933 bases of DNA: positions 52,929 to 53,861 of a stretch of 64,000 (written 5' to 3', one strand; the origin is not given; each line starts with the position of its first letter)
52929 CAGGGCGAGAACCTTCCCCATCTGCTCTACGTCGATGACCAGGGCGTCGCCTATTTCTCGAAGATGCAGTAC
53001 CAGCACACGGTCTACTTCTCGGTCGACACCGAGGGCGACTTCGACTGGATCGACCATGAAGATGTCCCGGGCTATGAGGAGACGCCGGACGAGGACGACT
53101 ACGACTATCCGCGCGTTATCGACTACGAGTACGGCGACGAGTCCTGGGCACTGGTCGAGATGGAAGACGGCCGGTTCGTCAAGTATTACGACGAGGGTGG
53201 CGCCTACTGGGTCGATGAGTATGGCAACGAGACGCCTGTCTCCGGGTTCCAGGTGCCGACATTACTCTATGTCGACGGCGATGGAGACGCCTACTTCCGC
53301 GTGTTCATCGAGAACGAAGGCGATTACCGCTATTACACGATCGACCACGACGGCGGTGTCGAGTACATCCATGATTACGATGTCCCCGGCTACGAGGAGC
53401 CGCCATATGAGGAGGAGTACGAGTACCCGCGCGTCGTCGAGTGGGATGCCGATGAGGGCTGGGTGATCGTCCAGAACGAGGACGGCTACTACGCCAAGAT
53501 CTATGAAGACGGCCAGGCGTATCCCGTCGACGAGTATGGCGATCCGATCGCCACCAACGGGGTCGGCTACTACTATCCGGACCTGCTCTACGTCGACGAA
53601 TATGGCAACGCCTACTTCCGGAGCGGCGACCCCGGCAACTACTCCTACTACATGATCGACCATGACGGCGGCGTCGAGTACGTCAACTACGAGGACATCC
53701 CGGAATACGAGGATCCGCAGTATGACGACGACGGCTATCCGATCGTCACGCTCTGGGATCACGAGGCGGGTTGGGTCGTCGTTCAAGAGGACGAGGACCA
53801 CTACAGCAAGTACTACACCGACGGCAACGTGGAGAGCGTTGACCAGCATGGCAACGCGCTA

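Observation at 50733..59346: Hyper-acidic anchored surface-protein locus with a ~2,600-aa cysteine-free Tyr/Asp/Glu repeat giant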

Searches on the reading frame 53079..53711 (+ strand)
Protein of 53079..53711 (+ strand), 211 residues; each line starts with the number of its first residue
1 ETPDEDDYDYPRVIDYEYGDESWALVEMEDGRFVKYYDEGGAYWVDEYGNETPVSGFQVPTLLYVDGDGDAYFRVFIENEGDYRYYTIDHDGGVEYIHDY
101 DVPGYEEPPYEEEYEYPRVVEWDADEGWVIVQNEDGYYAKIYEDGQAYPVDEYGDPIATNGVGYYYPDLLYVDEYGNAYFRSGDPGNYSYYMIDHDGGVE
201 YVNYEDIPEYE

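Call 42: predict_structure(alignment_id=A2)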
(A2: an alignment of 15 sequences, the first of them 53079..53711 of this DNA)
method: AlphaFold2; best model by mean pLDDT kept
length: 211 residues; sequences in the alignment: 15
mean_pLDDT: 85.2   pTM: 0.55
mean pLDDT of the five models: 85.2, 83.8, 83.1, 82.2, 82.1
residues with pLDDT >= 90: 110; 70-90: 72; 50-70: 19; < 50: 10
segments of 3 or more residues with pLDDT < 50: 1-5, 109-112
pLDDT, mean of each block of 10 residues (from residue 1): 56 92 93 90 92 79 92 84 88 91 71 74 96 86 91 76 72 95 92 90 90 69
secondary structure, 60 per line:
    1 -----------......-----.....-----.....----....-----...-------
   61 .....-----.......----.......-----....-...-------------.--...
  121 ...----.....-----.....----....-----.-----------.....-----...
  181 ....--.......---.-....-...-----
elements in order: E12-17 E23-27 E33-37 E42-45 E51-53 E61-65 E71-77 E82-88 E94-97 E118-123 E128-132 E138-142 E147-150 E168-172 E178-184 E187-193 E199-202

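Call 53: fold_search(model_id=the predicted structure, library=pdb)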
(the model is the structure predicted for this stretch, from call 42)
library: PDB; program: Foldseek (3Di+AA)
matches with E <= 10: 781; with E <= 0.001: 0
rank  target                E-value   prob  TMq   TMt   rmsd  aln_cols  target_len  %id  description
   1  2z2p_A                1.1e-03  0.96  0.19  0.15  13.7       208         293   15  Crystal Structure of catalytically inactive H270A virginiamycin B lyase from Staphylococcus aureus with Quinupristin (released 2007-06-19)
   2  3hxj_B                2.2e-03  0.77  0.18  0.14  15.1       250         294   14  Crystal Structure of Pyrrolo-quinoline quinone (PQQ_DH) from Methanococcus maripaludis, Northeast Structural Genomics  (released 2009-08-25)
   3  9ltr_E                2.2e-03  0.69  0.18  0.07  13.9       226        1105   13  Cryo-EM structure of dimeric DDB1-DDA1-DET1-Ube2e2-COP1 complex (released 2026-01-28)
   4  4a2m_D                4.0e-03  0.57  0.17  0.06  19.0       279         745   11  Structure of the periplasmic domain of the heparin and heparan sulphate sensing hybrid two component system BT4663 in  (released 2012-05-02)
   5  9sai_A                5.4e-03  0.57  0.19  0.08  13.8       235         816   12  Ternary PROTAC-mediated complex consisting of Cereblon, DDB1 and BRD4-BD1, non-covalently linked by JQ1-AcN (released 2025-10-29)
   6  8prs_A                5.7e-03  0.84  0.19  0.24  13.9       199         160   14  The structure of nvBagel4 (released 2024-07-24)
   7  4xmm_E                5.7e-03  0.66  0.19  0.07  14.8       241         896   12  Structure of the yeast coat nucleoporin complex, space group C2 (released 2015-03-25)
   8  9ltj_B                6.0e-03  0.63  0.20  0.09  13.7       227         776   14  Cryo-EM structure of DDB1-DDA1-DET1 complex (released 2026-01-28)
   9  8bmz_B                6.3e-03  0.66  0.18  0.13  13.0       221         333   16  Bacteroides thetaiotaomicron surface lipoprotein BT1954 bound to adenosylcobalamin (released 2023-08-16)
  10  9dhd_A                6.7e-03  0.63  0.20  0.09  13.7       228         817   13  The ternary complex of DDB1, DDA1, DET1 (released 2025-02-05)
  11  3hxj_A                7.0e-03  0.84  0.18  0.13  14.0       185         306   18  Crystal Structure of Pyrrolo-quinoline quinone (PQQ_DH) from Methanococcus maripaludis, Northeast Structural Genomics  (released 2009-08-25)
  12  5v3o_A                7.0e-03  0.69  0.21  0.08  13.4       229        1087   14  Cereblon in complex with DDB1 and CC-220 (released 2017-05-03)
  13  6bn8_A                7.0e-03  0.66  0.21  0.09  13.4       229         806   14  Crystal structure of DDB1-CRBN-BRD4(BD1) complex bound to dBET55 PROTAC. (released 2018-06-06)
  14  9bfs_A                7.8e-03  0.89  0.22  0.05  13.8       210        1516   14  Cryo-EM structure of Sevenless extracellular domain (dimer, pH 6.6) (released 2025-01-29)
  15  4r40_C                8.2e-03  0.82  0.20  0.12  13.9       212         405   13  Crystal Structure of TolB/Pal complex from Yersinia pestis. (released 2014-09-03)
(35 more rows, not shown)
